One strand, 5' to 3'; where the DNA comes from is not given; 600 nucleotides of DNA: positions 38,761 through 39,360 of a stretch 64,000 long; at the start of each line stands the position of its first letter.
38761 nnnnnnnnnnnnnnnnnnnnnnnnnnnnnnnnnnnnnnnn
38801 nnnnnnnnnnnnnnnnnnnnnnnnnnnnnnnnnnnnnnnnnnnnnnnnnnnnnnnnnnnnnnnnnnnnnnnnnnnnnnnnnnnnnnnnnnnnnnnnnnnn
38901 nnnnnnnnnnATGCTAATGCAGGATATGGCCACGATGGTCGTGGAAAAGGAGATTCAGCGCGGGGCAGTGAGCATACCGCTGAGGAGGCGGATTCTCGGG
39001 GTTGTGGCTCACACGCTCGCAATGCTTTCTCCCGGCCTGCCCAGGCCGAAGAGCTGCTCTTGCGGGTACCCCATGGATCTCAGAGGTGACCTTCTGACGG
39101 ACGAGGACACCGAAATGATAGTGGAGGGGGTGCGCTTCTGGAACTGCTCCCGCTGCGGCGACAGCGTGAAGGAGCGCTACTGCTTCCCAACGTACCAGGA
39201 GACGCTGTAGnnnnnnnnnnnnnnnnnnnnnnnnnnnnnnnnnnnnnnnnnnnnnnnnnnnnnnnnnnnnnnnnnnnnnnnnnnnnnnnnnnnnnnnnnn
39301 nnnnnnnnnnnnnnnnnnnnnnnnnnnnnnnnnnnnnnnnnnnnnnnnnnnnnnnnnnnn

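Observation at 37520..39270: Three arrays of exactly 11-bp-phased TTAA direct repeats define a local Pho regulon that includes two uncharacterised genes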

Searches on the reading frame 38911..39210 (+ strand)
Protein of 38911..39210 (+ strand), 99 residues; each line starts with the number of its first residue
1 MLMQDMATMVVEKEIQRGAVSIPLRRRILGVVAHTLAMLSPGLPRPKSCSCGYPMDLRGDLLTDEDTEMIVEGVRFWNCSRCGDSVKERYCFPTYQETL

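Call 4: search_protein_families(library=pfam, proteins=[window:38911-39210:+])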
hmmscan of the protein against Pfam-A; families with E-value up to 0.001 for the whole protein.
window:38911-39210:+ (99 aa): 0 families

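Call 9: find_homologous_proteins(query=window:38911-39210:+)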
Query window:38911-39210:+ (99 aa): 19 proteins with E <= 0.001 among 19 candidates.
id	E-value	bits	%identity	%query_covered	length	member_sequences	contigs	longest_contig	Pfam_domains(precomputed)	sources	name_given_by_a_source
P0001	2.2e-56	206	93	98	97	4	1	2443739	-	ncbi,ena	-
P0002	2.3e-54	199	92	98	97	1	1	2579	-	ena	-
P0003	5.1e-54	198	88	98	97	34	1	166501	-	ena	-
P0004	1.2e-52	194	88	98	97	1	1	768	-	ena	-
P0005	2.8e-52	193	85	98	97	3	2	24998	-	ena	-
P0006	1.6e-51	190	84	98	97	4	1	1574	-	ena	-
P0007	1.6e-49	184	80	98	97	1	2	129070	-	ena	-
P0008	3.7e-49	183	80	98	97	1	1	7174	-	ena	-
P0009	1.1e-47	178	82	98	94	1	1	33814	-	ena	-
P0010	1.2e-46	175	75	98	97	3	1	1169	-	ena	-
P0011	1.3e-44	168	79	98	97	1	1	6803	-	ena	-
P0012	1.6e-44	168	74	98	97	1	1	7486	-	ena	-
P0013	6.1e-43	163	72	98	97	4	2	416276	-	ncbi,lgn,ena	-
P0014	1.7e-40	155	69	98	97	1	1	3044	-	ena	-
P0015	2.7e-39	151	69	100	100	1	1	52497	-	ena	-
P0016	2.0e-33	132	82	75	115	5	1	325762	-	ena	-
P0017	1.2e-30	123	78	75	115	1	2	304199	-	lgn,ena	-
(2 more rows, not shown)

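Call 11: find_encoding_contigs(protein=P0001, flank=6000, max_places=2)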
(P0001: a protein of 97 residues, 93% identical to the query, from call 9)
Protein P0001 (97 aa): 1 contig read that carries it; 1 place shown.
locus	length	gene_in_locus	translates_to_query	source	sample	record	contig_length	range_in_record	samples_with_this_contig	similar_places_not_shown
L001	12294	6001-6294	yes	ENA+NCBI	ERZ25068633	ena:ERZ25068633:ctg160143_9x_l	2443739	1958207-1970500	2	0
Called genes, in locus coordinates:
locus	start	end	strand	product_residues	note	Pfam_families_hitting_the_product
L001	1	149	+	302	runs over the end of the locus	PF02826:2-Hacid_dh_C (faint), PF03446:NAD_binding_2, PF00393:6PGD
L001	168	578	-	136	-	-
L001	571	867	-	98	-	-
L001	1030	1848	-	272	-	PF00378:ECH_1, PF16113:ECH_2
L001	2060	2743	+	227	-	PF00072:Response_reg, PF00486:Trans_reg_C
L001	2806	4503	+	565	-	PF16736:sCache_like (faint), PF00672:HAMP, PF08448:PAS_4 (weak), PF00512:HisKA, PF02518:HATPase_c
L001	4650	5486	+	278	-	PF23023:Anti-Pycsar_Apyc1, PF00753:Lactamase_B, PF12706:Lactamase_B_2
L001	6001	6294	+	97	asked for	-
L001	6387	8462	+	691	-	PF12849:PBP_like_2, PF12727:PBP_like, PF12849:PBP_like_2, PF12727:PBP_like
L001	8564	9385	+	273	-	PF00528:BPD_transp_1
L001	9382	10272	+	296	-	PF00528:BPD_transp_1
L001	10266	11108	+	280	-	PF00005:ABC_tran, PF13401:AAA_22 (faint), PF13304:AAA_21 (weak), PF02463:SMC_N (weak)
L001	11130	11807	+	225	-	PF01895:PhoU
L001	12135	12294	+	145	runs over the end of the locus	-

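Call 12: find_encoding_contigs(protein=P0013, flank=6000, max_places=2)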
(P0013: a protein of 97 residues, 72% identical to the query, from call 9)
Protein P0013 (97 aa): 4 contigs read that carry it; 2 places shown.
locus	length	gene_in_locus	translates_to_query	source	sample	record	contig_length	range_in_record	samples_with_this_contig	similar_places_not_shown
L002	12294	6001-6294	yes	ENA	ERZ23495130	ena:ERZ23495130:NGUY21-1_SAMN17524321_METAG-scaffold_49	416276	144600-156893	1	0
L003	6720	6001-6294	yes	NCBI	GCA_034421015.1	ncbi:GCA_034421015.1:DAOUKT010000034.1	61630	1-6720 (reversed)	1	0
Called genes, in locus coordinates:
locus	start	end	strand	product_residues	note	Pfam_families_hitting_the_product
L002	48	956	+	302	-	PF02254:TrkA_N (faint), PF03446:NAD_binding_2, PF00393:6PGD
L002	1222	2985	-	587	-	PF00672:HAMP, PF08448:PAS_4 (weak), PF00512:HisKA, PF02518:HATPase_c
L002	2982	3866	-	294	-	PF00072:Response_reg, PF00486:Trans_reg_C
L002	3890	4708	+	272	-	PF00378:ECH_1, PF16113:ECH_2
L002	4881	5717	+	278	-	PF23023:Anti-Pycsar_Apyc1, PF00753:Lactamase_B, PF12706:Lactamase_B_2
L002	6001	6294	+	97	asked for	-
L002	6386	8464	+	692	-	PF12849:PBP_like_2, PF01547:SBP_bac_1 (faint), PF12727:PBP_like, PF12849:PBP_like_2, PF12727:PBP_like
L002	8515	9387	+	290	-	PF00528:BPD_transp_1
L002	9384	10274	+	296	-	PF00528:BPD_transp_1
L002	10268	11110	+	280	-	PF00005:ABC_tran, PF02463:SMC_N (weak), PF13304:AAA_21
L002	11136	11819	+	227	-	PF01895:PhoU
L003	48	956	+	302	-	PF02254:TrkA_N (faint), PF03446:NAD_binding_2, PF00393:6PGD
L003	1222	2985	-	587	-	PF00672:HAMP, PF08448:PAS_4 (weak), PF00512:HisKA, PF02518:HATPase_c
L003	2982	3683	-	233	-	PF00072:Response_reg, PF00486:Trans_reg_C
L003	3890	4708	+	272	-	PF00378:ECH_1, PF16113:ECH_2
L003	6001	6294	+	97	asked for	-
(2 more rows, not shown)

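Call 13: find_encoding_contigs(protein=P0015, flank=6000, max_places=2)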
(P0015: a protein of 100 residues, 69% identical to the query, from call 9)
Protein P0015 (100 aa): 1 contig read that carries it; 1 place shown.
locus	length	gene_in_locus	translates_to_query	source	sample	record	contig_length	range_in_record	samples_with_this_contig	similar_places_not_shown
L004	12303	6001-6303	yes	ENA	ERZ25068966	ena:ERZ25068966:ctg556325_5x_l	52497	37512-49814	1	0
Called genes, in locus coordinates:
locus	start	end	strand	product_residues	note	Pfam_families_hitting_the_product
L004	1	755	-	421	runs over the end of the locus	PF13546:DDE_5, PF01609:DDE_Tnp_1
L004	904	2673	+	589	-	PF05598:DUF772, PF01609:DDE_Tnp_1, PF13751:DDE_Tnp_1_6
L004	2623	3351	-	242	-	PF01548:DEDD_Tnp_IS110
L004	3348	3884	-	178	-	PF01555:N6_N4_Mtase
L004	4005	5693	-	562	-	PF12760:Zn_ribbon_IS1595, PF12762:DDE_Tnp_IS1595, PF01555:N6_N4_Mtase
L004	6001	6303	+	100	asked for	-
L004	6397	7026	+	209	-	PF12849:PBP_like_2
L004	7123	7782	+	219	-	-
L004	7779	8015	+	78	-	-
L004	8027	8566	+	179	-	PF00528:BPD_transp_1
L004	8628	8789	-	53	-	-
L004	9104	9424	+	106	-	PF00005:ABC_tran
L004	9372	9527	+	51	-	-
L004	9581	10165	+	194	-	PF01895:PhoU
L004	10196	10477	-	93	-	-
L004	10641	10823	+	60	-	-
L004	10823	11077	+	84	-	-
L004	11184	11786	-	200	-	PF02769:AIRS_C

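Call 14: find_encoding_contigs(protein=P0003, flank=6000, max_places=1)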
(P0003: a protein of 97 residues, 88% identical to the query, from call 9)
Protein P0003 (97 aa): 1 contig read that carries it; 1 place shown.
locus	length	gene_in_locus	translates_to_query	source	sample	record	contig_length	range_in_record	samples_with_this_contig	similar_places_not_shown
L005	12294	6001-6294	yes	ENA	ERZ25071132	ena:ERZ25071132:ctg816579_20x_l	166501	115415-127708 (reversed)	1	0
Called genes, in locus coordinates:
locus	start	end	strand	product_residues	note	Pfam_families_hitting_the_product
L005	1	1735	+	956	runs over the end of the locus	PF04313:HSDR_N, PF18766:SWI2_SNF2, PF04851:ResIII, PF22679:T1R_D3-like, PF11867:T1RH-like_C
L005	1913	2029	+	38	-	-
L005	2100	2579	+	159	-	PF01527:HTH_Tnp_1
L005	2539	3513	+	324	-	PF13384:HTH_23 (faint), PF13551:HTH_29 (faint), PF13565:HTH_32, PF01498:HTH_Tnp_Tc3_2, PF00665:rve, PF13683:rve_3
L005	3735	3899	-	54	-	-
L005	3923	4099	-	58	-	-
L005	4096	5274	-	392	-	PF13356:Arm-DNA-bind_3, PF22022:Phage_int_M, PF00589:Phage_integrase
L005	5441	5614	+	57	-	-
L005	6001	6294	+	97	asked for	-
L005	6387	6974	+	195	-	PF12849:PBP_like_2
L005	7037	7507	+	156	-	-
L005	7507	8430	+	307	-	PF00528:BPD_transp_1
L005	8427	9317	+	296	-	PF00528:BPD_transp_1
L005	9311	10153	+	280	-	PF00005:ABC_tran, PF13401:AAA_22 (faint), PF02463:SMC_N (weak), PF13304:AAA_21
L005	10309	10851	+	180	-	PF01895:PhoU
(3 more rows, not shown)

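Call 15: find_encoding_contigs(protein=P0007, flank=6000, max_places=1)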
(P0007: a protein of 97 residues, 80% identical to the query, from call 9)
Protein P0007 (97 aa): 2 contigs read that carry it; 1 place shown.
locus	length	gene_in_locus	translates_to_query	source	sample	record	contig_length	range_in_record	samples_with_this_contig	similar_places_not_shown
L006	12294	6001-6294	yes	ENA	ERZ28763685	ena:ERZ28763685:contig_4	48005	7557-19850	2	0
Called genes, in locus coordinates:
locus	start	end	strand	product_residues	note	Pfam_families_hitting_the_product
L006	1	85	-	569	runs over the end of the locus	PF01979:Amidohydro_1, PF07969:Amidohydro_3 (weak), PF13382:Adenine_deam_C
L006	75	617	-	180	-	PF00156:Pribosyltran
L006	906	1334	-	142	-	PF01936:NYN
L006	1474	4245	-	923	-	PF02463:SMC_N, PF13476:AAA_23, PF13555:AAA_29 (faint), PF13558:SbcC_Walker_B (weak)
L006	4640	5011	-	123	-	PF02371:Transposase_20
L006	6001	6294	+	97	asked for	-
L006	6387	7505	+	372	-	PF12849:PBP_like_2, PF12727:PBP_like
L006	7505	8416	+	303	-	PF00528:BPD_transp_1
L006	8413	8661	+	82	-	-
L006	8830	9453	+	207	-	PF00005:ABC_tran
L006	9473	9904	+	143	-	PF01895:PhoU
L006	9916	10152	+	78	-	PF01895:PhoU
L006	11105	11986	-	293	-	PF00586:AIRS, PF02769:AIRS_C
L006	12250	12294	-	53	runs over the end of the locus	PF00291:PALP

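Call 16: find_encoding_contigs(protein=P0016, flank=6000, max_places=1)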
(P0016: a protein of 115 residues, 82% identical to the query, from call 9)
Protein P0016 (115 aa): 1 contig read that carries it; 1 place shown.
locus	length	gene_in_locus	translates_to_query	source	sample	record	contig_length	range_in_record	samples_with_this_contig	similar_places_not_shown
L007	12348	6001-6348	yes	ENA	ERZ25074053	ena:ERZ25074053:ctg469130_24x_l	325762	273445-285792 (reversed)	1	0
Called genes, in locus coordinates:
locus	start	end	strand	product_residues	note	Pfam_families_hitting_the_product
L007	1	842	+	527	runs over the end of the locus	PF00342:PGI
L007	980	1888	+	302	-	PF02826:2-Hacid_dh_C (weak), PF03446:NAD_binding_2, PF03807:F420_oxidored (weak), PF00393:6PGD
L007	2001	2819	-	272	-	PF00378:ECH_1, PF16113:ECH_2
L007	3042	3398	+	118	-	PF00072:Response_reg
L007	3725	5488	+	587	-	PF16736:sCache_like (weak), PF00672:HAMP, PF00512:HisKA, PF02518:HATPase_c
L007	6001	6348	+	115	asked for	-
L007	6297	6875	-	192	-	-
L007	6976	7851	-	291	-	PF13276:HTH_21, PF00665:rve, PF13683:rve_3, PF13333:rve_2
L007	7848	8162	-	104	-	PF01527:HTH_Tnp_1 (weak)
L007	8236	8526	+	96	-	-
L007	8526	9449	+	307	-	PF00528:BPD_transp_1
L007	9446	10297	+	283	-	PF00528:BPD_transp_1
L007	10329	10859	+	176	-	PF00005:ABC_tran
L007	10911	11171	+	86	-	-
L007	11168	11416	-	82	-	-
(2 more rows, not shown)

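Call 17: find_encoding_contigs(protein=P0017, flank=6000, max_places=1)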
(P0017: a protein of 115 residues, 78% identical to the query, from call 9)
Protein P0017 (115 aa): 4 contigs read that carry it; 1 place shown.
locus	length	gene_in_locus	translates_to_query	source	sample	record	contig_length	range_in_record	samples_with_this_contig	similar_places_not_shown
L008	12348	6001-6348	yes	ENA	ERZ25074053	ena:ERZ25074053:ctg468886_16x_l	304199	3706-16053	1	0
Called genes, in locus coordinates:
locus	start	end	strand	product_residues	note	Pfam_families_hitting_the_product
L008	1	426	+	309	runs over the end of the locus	PF00342:PGI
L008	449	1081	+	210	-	-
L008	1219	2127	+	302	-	PF02826:2-Hacid_dh_C (weak), PF03446:NAD_binding_2, PF03807:F420_oxidored (weak), PF00393:6PGD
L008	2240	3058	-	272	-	PF00378:ECH_1, PF16113:ECH_2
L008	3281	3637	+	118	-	PF00072:Response_reg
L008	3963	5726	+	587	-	PF16736:sCache_like (weak), PF00672:HAMP, PF00512:HisKA, PF02518:HATPase_c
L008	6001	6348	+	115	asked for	-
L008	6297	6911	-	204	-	-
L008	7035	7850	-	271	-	PF13276:HTH_21, PF00665:rve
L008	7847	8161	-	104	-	PF01527:HTH_Tnp_1 (weak)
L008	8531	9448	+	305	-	PF00528:BPD_transp_1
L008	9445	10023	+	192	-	PF00528:BPD_transp_1 (weak)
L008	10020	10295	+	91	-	-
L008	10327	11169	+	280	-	PF00005:ABC_tran, PF13401:AAA_22 (faint), PF13304:AAA_21, PF02463:SMC_N (weak)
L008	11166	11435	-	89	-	-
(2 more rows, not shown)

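Call 23: search_protein_families(library=ncbifam, proteins=[window:38917-39210:+], max_evalue=0.001)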
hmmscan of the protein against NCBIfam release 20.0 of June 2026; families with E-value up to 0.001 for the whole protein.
window:38917-39210:+ (97 aa): 0 families

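Call 38: find_related_loci(query=A5, collection=genome_contigs, flank=5000)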
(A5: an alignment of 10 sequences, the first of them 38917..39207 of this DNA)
Query A5 (97 aa) in genome_contigs; peptide patterns used: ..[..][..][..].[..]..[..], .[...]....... (x = any residue, [..] = any of these).
30 stretches matched a pattern; 5 encode a relative of the query (tblastn E <= 1e-3); 5 distinct loci.
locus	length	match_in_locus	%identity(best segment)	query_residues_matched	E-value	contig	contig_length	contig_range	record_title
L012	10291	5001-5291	93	1-97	2e-61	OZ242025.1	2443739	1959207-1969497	MAG: Dehalococcoidia bacterium isolate 154789fe-1cbe-4e12-9e25-a4d867c0b0dd genome assembly, chromosome: 1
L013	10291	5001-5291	87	1-97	8e-59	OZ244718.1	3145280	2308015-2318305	MAG: Dehalococcoidia bacterium isolate 64a180b2-7017-4824-b5be-e5f766f304e8 genome assembly, chromosome: 1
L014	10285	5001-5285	85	1-95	5e-56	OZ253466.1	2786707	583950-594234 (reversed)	MAG: Dehalococcoidia bacterium isolate 7f7fcc17-106b-4c1d-a8d7-7cf201ad70ef genome assembly, chromosome: 1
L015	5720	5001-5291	72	1-97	1e-43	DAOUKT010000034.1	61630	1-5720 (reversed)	MAG TPA_asm: Dehalococcoidia bacterium isolate S7_359 k113_1121740, whole genome shotgun sequence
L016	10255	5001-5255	33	4-90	1e-8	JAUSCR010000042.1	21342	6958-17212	MAG: Dehalococcoidia bacterium isolate E14_concoct.bin.151_sub E14_k141_37988, whole genome shotgun sequence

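Call 52: predict_structure(alignment_id=A6)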
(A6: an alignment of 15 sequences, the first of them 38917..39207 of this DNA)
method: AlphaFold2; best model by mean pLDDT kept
length: 97 residues; sequences in the alignment: 15
mean_pLDDT: 69.7   pTM: 0.56
mean pLDDT of the five models: 69.7, 68.2, 66.5, 64.7, 61.7
residues with pLDDT >= 90: 0; 70-90: 56; 50-70: 30; < 50: 11
segments of 3 or more residues with pLDDT < 50: 1-3
pLDDT, mean of each block of 10 residues (from residue 1): 63 70 51 52 75 84 72 86 84 57
secondary structure, 60 per line:
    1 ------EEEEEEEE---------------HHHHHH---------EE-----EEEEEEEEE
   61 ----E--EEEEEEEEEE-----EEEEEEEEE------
elements in order: E7-14 H30-35 E52-60 E68-77 E83-91

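Call 54: fold_search(model_id=the predicted structure, library=pdb)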
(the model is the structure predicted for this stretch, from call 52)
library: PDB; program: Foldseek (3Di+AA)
matches with E <= 10: 662; with E <= 0.001: 0
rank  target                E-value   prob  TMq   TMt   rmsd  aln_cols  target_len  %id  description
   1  2o2a_D                4.3e-01  0.20  0.25  0.21  11.1        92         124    9  The crystal structure of a protein of unknown function from Streptococcus agalactiae (released 2006-12-26)
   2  5wh9_B                5.6e-01  0.63  0.40  0.34   4.3        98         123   11  Structure of BH1999 gentisyl-coenzyme A thioesterase (released 2018-10-10)
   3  7cfa_A                5.6e-01  0.28  0.28  0.13   9.0        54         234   13  Crystal structure of the restriction DNA glycosylase R.CcoLI (released 2020-12-16)
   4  1qyn_C                5.9e-01  0.18  0.29  0.23  12.0        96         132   10  Crystal Structure of SecB from Escherichia coli (released 2003-12-09)
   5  3e29_C                6.6e-01  0.16  0.30  0.23  13.0       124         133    9  X-Ray structure of the protein Q7WE92_BORBR from thioesterase superfamily. Northeast Structural Genomics Consortium Ta (released 2008-09-30)
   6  2oaf_A                7.4e-01  0.54  0.37  0.28   4.2        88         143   11  Crystal structure of thioesterase superfamily (YP_508616.1) from Jannaschia sp. CCS1 at 2.00 A resolution (released 2007-02-13)
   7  2oaf_B                7.4e-01  0.54  0.37  0.27   4.2        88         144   11  Crystal structure of thioesterase superfamily (YP_508616.1) from Jannaschia sp. CCS1 at 2.00 A resolution (released 2007-02-13)
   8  6v8h_G                7.4e-01  0.11  0.25  0.19  12.8       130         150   10  Crystal structure of Ara h 8.0201 (released 2020-12-16)
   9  6v8l_A                8.7e-01  0.10  0.25  0.19  13.4       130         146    9  Crystal structure of Ara h 8.0201 (released 2020-12-16)
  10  3e29_D                9.2e-01  0.77  0.42  0.32   4.0        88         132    1  X-Ray structure of the protein Q7WE92_BORBR from thioesterase superfamily. Northeast Structural Genomics Consortium Ta (released 2008-09-30)
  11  5byu_C                9.7e-01  0.38  0.34  0.29   6.1        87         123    2  Crystal structure of unnamed thioesterase Ipg2867 from Legionella pneumophila (released 2015-06-24)
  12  9xps_3                9.7e-01  0.12  0.27  0.14  12.8       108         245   10  The neck structure of the Phage Phikz (released 2026-02-11)
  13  6sta_B                9.7e-01  0.11  0.27  0.19  12.3       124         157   10  Crystal structure of the strawberry pathogenesis-related 10 (PR-10) Fra a 1.02 protein, E46A D48A mutant (released 2019-12-18)
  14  3lbb_A                1.1e+00  0.44  0.37  0.30   6.2        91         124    9  The Crystal Structure of smu.793 from Streptococcus mutans UA159 (released 2011-01-12)
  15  7qv0_C                1.1e+00  0.30  0.33  0.26   5.1        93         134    5  Covalent complex between Scalindua brodae amxFabZ and amxACP (released 2023-02-01)
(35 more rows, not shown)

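Call 79: search_protein_representatives(alignment_id=A6)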
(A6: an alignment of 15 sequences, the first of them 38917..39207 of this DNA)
Query: 15 sequences, 97 profile positions. Proteins with E-value up to 0.001 (for the whole library): 30; up to 1e-10: 6; up to 1e-30: 2. The best 30 are listed.
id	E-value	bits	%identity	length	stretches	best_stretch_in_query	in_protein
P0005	1.3e-55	201.5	-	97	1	1-97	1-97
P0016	8.3e-37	141.2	-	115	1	1-75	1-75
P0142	5.0e-18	81.0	-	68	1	1-52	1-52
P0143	9.2e-14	67.3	-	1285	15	8-50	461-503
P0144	6.7e-13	64.6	-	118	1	27-93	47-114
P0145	1.2e-12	63.8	-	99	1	21-95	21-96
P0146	4.9e-09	52.2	-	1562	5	57-87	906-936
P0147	2.0e-08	50.3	-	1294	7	58-88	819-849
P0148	2.1e-07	46.9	-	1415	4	43-86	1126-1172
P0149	1.2e-06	44.5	-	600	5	47-87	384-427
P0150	1.3e-06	44.5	-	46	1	53-94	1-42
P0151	2.4e-06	43.5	-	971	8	67-87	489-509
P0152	3.2e-06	43.2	-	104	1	24-94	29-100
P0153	1.2e-05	41.3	-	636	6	62-88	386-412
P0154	2.6e-05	40.2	-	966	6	42-93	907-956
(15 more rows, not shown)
